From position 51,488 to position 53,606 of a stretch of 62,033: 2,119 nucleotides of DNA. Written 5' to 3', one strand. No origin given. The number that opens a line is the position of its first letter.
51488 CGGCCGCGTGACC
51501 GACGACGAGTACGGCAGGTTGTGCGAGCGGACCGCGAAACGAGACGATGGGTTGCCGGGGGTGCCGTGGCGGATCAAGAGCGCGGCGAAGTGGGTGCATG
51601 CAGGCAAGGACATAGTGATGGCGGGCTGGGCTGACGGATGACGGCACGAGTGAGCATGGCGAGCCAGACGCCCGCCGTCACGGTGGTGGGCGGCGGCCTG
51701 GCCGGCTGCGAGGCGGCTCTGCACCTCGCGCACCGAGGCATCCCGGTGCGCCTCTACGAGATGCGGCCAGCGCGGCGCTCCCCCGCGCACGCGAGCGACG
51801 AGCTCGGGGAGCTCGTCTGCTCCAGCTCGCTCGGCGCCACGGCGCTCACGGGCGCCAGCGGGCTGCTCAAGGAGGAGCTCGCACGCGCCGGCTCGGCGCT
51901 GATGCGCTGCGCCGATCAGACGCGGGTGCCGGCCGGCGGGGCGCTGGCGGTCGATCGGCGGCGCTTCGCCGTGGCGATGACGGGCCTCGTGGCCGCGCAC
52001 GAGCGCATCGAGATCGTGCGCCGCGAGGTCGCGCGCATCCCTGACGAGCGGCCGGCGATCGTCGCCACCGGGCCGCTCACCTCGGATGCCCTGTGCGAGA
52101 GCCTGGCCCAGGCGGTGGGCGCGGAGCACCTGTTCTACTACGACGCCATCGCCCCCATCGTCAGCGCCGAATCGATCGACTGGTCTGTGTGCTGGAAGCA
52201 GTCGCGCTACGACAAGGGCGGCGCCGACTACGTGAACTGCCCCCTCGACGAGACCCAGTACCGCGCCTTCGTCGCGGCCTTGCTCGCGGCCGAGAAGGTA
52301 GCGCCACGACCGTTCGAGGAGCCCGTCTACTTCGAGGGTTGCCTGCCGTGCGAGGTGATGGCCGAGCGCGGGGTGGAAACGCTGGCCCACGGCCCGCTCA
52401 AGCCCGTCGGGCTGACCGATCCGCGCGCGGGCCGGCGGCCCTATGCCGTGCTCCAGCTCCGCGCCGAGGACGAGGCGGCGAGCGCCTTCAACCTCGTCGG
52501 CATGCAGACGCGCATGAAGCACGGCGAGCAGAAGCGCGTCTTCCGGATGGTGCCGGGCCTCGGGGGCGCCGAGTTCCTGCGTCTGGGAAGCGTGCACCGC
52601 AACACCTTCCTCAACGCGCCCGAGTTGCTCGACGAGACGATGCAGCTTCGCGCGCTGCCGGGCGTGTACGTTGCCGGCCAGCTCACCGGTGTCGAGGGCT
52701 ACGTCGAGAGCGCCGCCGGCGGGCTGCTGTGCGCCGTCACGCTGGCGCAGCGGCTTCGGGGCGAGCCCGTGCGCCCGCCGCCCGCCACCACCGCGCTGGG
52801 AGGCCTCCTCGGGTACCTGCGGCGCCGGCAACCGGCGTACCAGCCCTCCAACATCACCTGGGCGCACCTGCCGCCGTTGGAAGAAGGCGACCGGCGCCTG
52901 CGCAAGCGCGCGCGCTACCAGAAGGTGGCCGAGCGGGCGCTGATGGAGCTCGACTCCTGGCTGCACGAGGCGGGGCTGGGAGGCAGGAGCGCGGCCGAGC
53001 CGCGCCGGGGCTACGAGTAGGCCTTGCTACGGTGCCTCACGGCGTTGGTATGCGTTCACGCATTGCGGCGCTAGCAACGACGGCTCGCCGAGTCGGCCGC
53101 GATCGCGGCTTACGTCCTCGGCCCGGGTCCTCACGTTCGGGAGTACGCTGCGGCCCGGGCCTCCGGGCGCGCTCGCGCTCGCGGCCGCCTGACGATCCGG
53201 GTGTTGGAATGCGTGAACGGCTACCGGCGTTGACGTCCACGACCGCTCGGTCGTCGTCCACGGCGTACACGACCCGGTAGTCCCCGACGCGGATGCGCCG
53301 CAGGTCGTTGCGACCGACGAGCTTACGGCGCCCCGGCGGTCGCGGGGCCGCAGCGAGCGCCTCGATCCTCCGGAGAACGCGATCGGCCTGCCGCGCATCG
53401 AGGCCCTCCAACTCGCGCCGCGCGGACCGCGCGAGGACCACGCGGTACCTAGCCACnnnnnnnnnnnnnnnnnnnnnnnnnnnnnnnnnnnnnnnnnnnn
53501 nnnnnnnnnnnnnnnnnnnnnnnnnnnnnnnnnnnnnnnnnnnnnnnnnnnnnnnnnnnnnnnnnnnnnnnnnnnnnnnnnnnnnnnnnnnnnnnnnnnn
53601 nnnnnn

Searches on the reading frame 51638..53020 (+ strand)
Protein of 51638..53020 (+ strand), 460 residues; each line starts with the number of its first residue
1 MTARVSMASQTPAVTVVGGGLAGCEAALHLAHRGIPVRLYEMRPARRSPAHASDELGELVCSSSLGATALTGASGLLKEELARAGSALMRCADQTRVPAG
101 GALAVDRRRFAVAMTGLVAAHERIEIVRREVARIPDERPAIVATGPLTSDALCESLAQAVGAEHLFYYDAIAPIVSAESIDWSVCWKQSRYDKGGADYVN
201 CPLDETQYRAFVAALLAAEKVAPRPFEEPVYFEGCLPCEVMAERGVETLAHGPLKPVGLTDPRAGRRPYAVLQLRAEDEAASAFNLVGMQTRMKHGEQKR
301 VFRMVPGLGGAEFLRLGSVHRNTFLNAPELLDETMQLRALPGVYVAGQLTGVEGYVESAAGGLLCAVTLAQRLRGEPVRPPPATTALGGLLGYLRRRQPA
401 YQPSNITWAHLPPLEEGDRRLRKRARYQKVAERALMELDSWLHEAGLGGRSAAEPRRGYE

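Call 16: find_encoding_contigs(protein=window:51638-53020:+, flank=10000, max_places=4)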
Protein window:51638-53020:+ (460 aa): no gene with exactly this product is on record in the collection.

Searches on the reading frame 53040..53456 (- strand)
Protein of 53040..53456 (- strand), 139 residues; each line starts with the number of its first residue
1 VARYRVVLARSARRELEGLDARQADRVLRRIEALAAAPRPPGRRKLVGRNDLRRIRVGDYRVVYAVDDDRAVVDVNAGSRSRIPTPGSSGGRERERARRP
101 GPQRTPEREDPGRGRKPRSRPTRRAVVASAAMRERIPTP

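Call 15: search_protein_families(library=pfam, proteins=[window:53040-53456:-], max_evalue=0.01)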
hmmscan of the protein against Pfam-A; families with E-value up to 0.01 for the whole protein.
seq(139 aa): 2 families
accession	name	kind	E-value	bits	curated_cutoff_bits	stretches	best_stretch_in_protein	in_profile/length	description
PF05016.21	ParE_toxin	-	7.4e-11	42.9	23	1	6-75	1-80/89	ParE toxin of type II toxin-antitoxin system, parDE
PF05973.20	Gp49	-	9.7e-05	22.8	23.9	1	15-79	2-71/90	Phage derived protein Gp49-like (DUF891)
